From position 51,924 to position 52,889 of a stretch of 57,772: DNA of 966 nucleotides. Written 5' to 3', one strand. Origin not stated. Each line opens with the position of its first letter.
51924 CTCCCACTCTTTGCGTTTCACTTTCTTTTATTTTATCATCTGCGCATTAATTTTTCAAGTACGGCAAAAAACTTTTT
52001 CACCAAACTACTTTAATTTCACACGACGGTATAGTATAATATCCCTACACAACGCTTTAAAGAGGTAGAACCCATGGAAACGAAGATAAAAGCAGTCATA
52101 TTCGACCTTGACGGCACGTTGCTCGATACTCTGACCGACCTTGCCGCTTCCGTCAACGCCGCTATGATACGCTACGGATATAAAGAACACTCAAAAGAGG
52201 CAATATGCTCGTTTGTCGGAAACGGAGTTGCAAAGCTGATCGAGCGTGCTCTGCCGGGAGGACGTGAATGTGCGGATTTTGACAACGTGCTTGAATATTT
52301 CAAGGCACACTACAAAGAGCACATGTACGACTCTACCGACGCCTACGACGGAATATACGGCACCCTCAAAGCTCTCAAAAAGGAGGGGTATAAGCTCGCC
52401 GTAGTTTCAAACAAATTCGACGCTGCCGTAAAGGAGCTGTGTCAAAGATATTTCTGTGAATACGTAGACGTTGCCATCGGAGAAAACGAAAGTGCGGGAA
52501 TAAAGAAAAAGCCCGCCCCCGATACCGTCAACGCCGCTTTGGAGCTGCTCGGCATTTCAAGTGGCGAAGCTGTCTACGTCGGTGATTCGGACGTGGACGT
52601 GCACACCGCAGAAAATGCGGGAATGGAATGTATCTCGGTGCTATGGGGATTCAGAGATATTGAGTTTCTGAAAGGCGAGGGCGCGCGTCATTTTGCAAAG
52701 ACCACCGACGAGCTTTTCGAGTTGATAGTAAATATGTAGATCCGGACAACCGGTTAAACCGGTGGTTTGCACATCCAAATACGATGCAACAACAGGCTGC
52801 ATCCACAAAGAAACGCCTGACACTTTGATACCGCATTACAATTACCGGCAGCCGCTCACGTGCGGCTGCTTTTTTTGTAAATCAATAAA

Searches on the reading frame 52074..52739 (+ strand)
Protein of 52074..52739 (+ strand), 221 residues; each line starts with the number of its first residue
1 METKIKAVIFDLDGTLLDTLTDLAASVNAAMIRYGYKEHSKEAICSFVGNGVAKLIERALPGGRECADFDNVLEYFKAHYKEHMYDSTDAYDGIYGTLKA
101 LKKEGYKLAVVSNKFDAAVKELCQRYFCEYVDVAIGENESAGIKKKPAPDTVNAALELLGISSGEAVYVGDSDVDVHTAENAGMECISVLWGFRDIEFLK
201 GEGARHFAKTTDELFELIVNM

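Call 9: search_protein_families(library=pfam, proteins=[window:52074-52739:+], max_evalue=0.01)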
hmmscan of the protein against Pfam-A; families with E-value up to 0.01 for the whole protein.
window:52074-52739:+ (221 aa): 5 families
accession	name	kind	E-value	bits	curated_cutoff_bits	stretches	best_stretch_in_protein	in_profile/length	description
PF13419.12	HAD_2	-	2.8e-38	132.3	23.8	1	8-189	1-178/178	Haloacid dehalogenase-like hydrolase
PF00702.32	Hydrolase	-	9.5e-26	91.8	26.4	1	5-183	1-191/191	haloacid dehalogenase-like hydrolase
PF12710.13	HAD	-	2e-11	45.1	27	1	8-180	1-189/189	haloacid dehalogenase-like hydrolase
PF13242.12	Hydrolase_like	-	5.8e-10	39.4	22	1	145-200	3-59/75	HAD-hyrolase-like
PF13344.12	Hydrolase_6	-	0.0021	18.5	27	0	85-134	10-57/101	Haloacid dehalogenase-like hydrolase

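Call 11: find_encoding_contigs(protein=window:52074-52739:+, flank=8000, max_places=10)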
Protein window:52074-52739:+ (221 aa): no gene with exactly this product is on record in the collection.

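Call 15: find_homologous_proteins(query=window:52074-52739:+, max_evalue=1e-30)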
Query window:52074-52739:+ (221 aa): 7999 proteins with E <= 1e-30 among 8000 candidates; the best 120 are listed.
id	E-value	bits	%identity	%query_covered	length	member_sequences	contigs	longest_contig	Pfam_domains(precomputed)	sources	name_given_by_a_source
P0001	1.3e-142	491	100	100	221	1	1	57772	PF13419.13,PF00702.33,PF13242.13,PF12710.14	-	-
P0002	4.6e-95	336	72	100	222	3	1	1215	PF13419.13,PF13344.13,PF00702.33,PF13242.13,PF12710.14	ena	-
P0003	1.3e-94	334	71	100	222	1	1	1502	PF13419.13,PF00702.33,PF13242.13,PF12710.14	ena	-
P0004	7.1e-93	328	71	99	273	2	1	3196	PF13419.13,PF00702.33,PF13242.13,PF12710.14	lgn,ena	-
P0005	5.0e-92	326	71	100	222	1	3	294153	PF13419.13,PF00702.33,PF13242.13,PF12710.14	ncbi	-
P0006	1.2e-91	324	70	100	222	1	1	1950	PF13419.13,PF00702.33,PF13242.13,PF12710.14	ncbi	-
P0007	1.2e-91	324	69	100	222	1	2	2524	PF13419.13,PF00702.33,PF13242.13,PF12710.14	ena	-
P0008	2.4e-91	323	68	100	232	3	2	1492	PF13419.13,PF00702.33,PF13242.13,PF12710.14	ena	-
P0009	2.6e-90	320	66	100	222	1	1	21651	PF13419.13,PF00702.33,PF13242.13,PF12710.14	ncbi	-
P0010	3.1e-90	320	69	100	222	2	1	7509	PF13419.13,PF00702.33,PF13242.13,PF12710.14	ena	-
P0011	3.4e-90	320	67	100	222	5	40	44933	PF13419.13,PF00702.33,PF13242.13,PF12710.14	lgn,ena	-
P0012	5.2e-90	319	68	100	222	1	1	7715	PF13419.13,PF00702.33,PF13242.13,PF12710.14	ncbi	-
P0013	6.4e-90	319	70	98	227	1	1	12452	PF13419.13,PF00702.33,PF13242.13,PF12710.14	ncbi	-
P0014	6.5e-90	319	70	100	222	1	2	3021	PF13419.13,PF00702.33,PF13242.13,PF12710.14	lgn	-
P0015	9.1e-90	318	66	100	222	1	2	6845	PF13419.13,PF00702.33,PF13242.13,PF12710.14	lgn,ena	-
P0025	3.9e-88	313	67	100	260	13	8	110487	PF13419.13,PF00702.33,PF13242.13,PF12710.14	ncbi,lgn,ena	-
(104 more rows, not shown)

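Call 16: find_encoding_contigs(protein=P0005, flank=6000, max_places=3)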
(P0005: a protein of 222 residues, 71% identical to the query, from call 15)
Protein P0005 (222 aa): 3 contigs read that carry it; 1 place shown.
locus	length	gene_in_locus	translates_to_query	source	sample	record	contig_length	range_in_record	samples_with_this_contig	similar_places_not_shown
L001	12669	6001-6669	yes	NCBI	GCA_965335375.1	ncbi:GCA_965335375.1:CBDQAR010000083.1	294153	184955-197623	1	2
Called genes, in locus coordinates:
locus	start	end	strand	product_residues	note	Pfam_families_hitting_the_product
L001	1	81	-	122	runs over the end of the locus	PF02033:RBFA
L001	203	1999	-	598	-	PF00664:ABC_membrane, PF00005:ABC_tran, PF02463:SMC_N (faint)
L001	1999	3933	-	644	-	PF00664:ABC_membrane, PF00005:ABC_tran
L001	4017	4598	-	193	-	PF05389:MecA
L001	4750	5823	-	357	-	PF00535:Glycos_transf_2, PF04138:GtrA_DPMS_TM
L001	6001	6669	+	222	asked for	PF00702:Hydrolase, PF12710:HAD, PF13419:HAD_2, PF13242:Hydrolase_like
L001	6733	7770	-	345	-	PF01263:Aldose_epim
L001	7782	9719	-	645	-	PF07973:tRNA_SAD, PF00587:tRNA-synt_2b, PF03129:HGTP_anticodon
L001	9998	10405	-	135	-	PF02142:MGS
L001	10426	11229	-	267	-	PF00142:Fer4_NifH, PF01656:CbiA, PF02374:ArsA_ATPase (weak), PF06564:CBP_BcsQ (weak), PF09140:MipZ (weak), PF10609:ParA, PF13614:AAA_31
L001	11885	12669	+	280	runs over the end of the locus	PF02899:Phage_int_SAM_1 (weak), PF00589:Phage_integrase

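Call 17: find_encoding_contigs(protein=P0011, flank=6000, max_places=4)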
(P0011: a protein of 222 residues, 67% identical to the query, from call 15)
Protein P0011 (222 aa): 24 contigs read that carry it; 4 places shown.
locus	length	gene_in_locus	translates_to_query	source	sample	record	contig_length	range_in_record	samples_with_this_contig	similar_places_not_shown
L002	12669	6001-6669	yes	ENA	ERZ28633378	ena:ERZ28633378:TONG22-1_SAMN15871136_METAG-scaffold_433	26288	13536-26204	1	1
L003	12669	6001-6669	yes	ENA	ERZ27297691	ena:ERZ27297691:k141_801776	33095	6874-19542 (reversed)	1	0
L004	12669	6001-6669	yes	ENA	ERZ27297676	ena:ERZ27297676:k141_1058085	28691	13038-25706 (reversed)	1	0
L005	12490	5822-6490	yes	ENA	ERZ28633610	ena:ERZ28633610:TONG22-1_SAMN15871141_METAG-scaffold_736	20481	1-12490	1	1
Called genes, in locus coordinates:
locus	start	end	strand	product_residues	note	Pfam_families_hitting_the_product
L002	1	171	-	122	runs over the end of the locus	PF02033:RBFA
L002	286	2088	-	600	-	PF00664:ABC_membrane, PF00005:ABC_tran, PF02463:SMC_N (faint)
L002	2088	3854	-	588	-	PF00664:ABC_membrane, PF00005:ABC_tran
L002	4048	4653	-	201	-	PF05389:MecA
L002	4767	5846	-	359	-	PF00535:Glycos_transf_2 (weak), PF04138:GtrA_DPMS_TM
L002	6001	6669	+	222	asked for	PF00702:Hydrolase, PF12710:HAD, PF13419:HAD_2, PF13242:Hydrolase_like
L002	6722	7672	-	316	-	PF00849:PseudoU_synth_2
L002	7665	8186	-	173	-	PF01252:Peptidase_A8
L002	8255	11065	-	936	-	PF00133:tRNA-synt_1, PF01406:tRNA-synt_1e (faint), PF09334:tRNA-synt_1g, PF08264:Anticodon_1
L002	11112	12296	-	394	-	PF05103:DivIVA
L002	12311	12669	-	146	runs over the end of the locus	?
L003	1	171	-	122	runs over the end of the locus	PF02033:RBFA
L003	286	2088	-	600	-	PF00664:ABC_membrane, PF00005:ABC_tran, PF02463:SMC_N (faint)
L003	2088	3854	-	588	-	PF00664:ABC_membrane, PF00005:ABC_tran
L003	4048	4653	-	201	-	PF05389:MecA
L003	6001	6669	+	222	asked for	PF00702:Hydrolase, PF12710:HAD, PF13419:HAD_2, PF13242:Hydrolase_like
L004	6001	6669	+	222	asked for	PF00702:Hydrolase, PF12710:HAD, PF13419:HAD_2, PF13242:Hydrolase_like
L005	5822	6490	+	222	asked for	PF00702:Hydrolase, PF12710:HAD, PF13419:HAD_2, PF13242:Hydrolase_like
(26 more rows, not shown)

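Call 18: find_encoding_contigs(protein=P0025, flank=6000, max_places=4)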
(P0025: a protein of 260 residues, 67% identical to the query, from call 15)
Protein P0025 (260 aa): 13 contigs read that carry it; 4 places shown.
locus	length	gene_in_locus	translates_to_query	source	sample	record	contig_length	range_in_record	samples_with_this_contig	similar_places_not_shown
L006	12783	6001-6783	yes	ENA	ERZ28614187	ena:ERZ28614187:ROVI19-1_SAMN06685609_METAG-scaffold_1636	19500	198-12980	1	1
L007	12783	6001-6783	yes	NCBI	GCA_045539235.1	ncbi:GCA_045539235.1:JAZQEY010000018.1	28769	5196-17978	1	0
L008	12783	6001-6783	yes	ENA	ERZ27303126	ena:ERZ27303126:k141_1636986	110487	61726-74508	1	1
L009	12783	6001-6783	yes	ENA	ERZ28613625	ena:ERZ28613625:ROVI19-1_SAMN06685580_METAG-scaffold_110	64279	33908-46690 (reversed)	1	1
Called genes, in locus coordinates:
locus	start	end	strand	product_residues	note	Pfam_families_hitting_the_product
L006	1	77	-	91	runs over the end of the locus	?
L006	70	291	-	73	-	PF05979:DUF896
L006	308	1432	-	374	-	PF00753:Lactamase_B, PF12706:Lactamase_B_2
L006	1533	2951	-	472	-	PF02934:GatB_N, PF02637:GatB_Yqey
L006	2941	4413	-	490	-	PF01425:Amidase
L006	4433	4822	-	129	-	-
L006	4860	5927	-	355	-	PF00535:Glycos_transf_2 (weak), PF04138:GtrA_DPMS_TM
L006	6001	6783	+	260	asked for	PF00702:Hydrolase, PF12710:HAD, PF13419:HAD_2, PF13242:Hydrolase_like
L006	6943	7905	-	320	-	PF01479:S4 (weak), PF00849:PseudoU_synth_2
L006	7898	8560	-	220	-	PF01252:Peptidase_A8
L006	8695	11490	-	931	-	PF00133:tRNA-synt_1, PF01406:tRNA-synt_1e (faint), PF09334:tRNA-synt_1g, PF13603:tRNA-synt_1_2 (faint), PF08264:Anticodon_1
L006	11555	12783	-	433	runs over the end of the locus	PF05103:DivIVA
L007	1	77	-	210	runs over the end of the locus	PF01613:Flavin_Reduct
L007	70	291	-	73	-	PF05979:DUF896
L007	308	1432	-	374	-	PF00753:Lactamase_B, PF12706:Lactamase_B_2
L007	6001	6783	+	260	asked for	PF00702:Hydrolase, PF12710:HAD, PF13419:HAD_2, PF13242:Hydrolase_like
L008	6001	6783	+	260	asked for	PF00702:Hydrolase, PF12710:HAD, PF13419:HAD_2, PF13242:Hydrolase_like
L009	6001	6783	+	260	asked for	PF00702:Hydrolase, PF12710:HAD, PF13419:HAD_2, PF13242:Hydrolase_like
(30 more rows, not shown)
